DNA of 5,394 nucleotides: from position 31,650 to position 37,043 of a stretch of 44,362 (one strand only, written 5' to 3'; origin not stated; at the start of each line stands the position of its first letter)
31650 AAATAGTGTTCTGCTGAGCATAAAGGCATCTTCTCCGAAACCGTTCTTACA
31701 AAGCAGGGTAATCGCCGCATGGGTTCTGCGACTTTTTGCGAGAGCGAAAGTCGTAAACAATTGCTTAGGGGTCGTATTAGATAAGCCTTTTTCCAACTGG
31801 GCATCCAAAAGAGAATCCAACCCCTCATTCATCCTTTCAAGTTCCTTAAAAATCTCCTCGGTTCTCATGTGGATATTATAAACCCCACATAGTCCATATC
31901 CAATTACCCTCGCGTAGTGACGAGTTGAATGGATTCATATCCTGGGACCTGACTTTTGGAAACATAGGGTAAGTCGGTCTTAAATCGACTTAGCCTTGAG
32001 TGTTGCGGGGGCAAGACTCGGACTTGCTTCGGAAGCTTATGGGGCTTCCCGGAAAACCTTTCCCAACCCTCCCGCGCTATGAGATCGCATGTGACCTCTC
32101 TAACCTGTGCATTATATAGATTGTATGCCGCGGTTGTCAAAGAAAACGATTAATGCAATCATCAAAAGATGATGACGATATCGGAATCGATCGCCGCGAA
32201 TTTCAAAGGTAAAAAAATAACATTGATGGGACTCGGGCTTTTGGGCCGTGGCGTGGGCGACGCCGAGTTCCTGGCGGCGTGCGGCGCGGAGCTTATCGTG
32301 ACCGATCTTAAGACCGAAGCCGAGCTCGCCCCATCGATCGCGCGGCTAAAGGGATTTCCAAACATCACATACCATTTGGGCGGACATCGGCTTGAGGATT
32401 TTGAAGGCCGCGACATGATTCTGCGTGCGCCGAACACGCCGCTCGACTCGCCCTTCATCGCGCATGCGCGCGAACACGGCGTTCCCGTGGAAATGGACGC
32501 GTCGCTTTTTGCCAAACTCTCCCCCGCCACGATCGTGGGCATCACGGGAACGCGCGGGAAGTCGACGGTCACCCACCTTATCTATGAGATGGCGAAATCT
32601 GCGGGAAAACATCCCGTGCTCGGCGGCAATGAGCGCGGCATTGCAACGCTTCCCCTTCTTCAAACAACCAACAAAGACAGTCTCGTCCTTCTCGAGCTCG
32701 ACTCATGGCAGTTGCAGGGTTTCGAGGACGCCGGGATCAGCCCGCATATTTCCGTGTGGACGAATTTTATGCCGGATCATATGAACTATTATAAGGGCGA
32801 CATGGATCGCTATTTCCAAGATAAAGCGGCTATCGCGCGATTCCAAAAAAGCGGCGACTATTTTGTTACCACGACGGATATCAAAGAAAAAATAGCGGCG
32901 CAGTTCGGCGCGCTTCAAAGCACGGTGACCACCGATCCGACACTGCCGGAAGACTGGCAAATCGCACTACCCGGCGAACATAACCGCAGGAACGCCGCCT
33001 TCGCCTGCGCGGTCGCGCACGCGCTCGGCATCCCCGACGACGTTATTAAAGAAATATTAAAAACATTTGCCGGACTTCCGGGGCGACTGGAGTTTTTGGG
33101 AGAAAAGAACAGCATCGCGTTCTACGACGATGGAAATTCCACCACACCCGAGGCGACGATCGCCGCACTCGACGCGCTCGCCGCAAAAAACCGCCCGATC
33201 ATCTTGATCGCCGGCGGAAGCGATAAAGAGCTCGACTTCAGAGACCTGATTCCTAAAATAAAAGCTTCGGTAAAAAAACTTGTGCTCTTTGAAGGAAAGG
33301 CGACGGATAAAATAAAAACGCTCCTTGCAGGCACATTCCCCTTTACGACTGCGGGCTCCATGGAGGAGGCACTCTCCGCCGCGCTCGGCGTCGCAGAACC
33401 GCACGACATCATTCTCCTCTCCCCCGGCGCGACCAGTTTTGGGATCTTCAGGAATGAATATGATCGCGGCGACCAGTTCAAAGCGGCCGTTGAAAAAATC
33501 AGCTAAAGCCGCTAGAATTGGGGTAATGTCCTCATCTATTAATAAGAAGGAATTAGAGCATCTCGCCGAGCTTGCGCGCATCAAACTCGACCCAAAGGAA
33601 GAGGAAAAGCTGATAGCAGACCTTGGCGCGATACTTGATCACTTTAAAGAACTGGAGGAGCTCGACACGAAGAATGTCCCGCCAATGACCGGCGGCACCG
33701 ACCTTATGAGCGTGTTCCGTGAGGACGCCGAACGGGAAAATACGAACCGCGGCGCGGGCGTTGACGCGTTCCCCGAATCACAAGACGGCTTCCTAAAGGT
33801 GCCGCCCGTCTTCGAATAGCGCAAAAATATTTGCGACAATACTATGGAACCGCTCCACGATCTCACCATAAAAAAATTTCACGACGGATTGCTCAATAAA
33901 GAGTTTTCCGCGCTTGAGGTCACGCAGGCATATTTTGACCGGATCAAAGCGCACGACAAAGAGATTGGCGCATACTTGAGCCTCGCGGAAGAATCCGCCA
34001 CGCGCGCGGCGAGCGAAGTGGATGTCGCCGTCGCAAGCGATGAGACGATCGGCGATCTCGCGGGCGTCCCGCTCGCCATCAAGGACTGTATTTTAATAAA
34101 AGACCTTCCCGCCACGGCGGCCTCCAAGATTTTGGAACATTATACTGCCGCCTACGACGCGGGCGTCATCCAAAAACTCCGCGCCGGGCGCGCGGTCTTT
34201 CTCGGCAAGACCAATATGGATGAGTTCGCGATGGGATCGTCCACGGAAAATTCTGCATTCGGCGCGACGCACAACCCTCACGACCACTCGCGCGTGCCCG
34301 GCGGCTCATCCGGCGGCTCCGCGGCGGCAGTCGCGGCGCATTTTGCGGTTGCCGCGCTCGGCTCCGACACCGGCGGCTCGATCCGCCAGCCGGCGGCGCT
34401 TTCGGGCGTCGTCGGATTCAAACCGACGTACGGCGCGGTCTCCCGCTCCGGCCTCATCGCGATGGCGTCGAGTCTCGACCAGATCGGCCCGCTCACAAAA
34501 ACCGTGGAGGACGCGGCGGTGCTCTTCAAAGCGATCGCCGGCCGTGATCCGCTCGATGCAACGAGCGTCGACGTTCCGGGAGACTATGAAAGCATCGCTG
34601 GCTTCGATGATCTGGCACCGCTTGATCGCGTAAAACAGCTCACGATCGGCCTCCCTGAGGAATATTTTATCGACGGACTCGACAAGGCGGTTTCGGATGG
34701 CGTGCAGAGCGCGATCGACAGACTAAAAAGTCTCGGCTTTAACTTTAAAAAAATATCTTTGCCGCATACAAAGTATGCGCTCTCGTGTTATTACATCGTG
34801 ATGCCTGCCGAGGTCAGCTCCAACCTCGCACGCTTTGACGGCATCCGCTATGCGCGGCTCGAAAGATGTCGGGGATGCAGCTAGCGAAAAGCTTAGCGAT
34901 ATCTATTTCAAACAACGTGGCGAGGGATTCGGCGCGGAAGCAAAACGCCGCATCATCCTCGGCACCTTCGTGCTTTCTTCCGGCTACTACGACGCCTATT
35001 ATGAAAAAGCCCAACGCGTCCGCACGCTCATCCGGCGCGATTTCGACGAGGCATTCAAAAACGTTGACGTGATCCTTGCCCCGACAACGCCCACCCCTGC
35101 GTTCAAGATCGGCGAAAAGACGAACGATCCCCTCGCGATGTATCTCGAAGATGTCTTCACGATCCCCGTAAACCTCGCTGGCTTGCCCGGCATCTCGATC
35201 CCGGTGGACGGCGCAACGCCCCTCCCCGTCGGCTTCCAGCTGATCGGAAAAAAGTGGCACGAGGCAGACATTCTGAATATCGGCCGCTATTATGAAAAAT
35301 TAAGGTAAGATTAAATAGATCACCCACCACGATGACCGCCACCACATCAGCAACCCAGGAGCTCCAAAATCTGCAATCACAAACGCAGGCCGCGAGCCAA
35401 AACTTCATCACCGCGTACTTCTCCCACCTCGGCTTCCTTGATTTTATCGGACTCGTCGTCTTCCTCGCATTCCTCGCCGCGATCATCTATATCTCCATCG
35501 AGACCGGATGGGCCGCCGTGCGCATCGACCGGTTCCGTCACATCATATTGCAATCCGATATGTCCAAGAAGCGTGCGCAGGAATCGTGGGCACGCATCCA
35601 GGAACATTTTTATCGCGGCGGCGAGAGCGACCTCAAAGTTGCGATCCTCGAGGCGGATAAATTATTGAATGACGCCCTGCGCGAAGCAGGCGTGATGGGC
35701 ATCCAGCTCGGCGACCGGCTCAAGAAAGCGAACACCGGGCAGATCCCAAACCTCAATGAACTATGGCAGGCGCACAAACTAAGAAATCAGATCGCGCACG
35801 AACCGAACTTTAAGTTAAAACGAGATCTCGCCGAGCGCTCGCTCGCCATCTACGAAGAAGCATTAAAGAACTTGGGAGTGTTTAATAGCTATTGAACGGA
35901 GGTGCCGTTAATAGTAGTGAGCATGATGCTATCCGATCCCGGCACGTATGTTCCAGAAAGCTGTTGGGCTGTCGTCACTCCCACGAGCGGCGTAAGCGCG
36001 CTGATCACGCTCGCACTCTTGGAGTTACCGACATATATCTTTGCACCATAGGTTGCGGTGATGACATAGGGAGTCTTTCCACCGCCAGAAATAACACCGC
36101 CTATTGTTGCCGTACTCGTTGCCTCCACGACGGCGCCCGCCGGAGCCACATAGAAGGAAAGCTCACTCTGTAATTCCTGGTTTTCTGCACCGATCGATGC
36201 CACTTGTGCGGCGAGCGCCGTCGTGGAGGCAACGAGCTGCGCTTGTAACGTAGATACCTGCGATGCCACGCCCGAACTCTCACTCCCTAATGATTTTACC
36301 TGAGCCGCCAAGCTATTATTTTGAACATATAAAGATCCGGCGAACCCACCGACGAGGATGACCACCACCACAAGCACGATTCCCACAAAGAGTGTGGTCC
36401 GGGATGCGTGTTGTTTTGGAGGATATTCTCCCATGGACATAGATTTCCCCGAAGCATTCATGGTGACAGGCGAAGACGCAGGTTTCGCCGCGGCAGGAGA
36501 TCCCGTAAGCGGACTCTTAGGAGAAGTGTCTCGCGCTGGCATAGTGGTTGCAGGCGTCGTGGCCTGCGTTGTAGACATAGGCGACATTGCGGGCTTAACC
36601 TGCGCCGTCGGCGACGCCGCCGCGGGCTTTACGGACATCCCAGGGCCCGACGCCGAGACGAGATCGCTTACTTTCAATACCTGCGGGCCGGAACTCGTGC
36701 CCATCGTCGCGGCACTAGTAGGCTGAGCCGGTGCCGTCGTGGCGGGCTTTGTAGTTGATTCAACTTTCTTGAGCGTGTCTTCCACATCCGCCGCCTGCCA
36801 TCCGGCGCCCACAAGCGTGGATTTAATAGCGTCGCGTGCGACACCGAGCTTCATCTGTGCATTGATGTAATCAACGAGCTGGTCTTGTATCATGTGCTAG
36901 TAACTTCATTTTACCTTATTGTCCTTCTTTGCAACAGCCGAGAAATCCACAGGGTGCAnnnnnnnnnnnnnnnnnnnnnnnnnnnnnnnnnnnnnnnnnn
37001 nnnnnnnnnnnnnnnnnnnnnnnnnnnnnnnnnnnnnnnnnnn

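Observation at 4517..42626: Four giant same-strand proteins (~28 kb, 63% of the window) share a modular poly-Gly + PG-binding wall anchor beneath variable adhesin or beta-helix heads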

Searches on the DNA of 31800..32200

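Call 29: search_rna_families(source=window, start=31800, end=32200, threshold=evalue, max_evalue=1)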
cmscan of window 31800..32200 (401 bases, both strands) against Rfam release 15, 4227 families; matches with E-value up to 1: 0.
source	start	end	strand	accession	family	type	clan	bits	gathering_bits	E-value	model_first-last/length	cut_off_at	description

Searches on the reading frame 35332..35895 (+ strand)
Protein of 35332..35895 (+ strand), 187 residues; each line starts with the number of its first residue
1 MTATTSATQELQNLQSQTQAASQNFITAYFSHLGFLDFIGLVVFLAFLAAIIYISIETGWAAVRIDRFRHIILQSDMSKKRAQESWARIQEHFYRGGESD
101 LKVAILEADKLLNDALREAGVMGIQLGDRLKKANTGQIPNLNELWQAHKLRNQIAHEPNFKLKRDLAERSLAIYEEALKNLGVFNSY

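Call 53: search_protein_families(library=pfam, proteins=[window:35332-35895:+], max_evalue=1)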
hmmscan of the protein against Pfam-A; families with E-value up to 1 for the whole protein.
window:35332-35895:+ (187 aa): 1 family
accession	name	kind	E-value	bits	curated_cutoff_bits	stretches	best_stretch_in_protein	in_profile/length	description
PF10660.14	MitoNEET_N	-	0.033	14.6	23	1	30-56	28-54/64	Iron-containing outer mitochondrial membrane protein N-terminus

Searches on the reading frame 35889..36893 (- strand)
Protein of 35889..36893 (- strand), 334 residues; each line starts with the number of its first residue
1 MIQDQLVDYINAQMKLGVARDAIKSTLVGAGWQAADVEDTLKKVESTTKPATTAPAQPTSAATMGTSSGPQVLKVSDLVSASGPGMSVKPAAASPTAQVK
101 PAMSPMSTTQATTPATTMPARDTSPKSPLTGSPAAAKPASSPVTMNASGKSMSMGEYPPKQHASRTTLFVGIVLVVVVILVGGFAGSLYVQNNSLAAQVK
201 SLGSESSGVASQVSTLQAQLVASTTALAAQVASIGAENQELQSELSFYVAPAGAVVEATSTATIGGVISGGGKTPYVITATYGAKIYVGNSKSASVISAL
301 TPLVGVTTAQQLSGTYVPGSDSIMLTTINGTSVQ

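Call 53: search_protein_families(library=pfam, proteins=[window:35889-36893:-], max_evalue=1)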
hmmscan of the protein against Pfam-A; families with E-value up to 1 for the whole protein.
window:35889-36893:- (334 aa): 3 families
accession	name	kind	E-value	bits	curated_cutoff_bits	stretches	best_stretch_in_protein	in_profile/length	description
PF02183.23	HALZ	-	0.011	16.3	28.1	0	226-245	16-35/43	Homeobox associated leucine zipper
PF07926.17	TPR_MLP1_2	-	0.06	13.8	36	1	190-246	50-106/129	TPR/MLP1/MLP2-like protein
PF02419.22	PsbL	-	0.13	12.7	33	1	165-180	14-29/37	PsbL protein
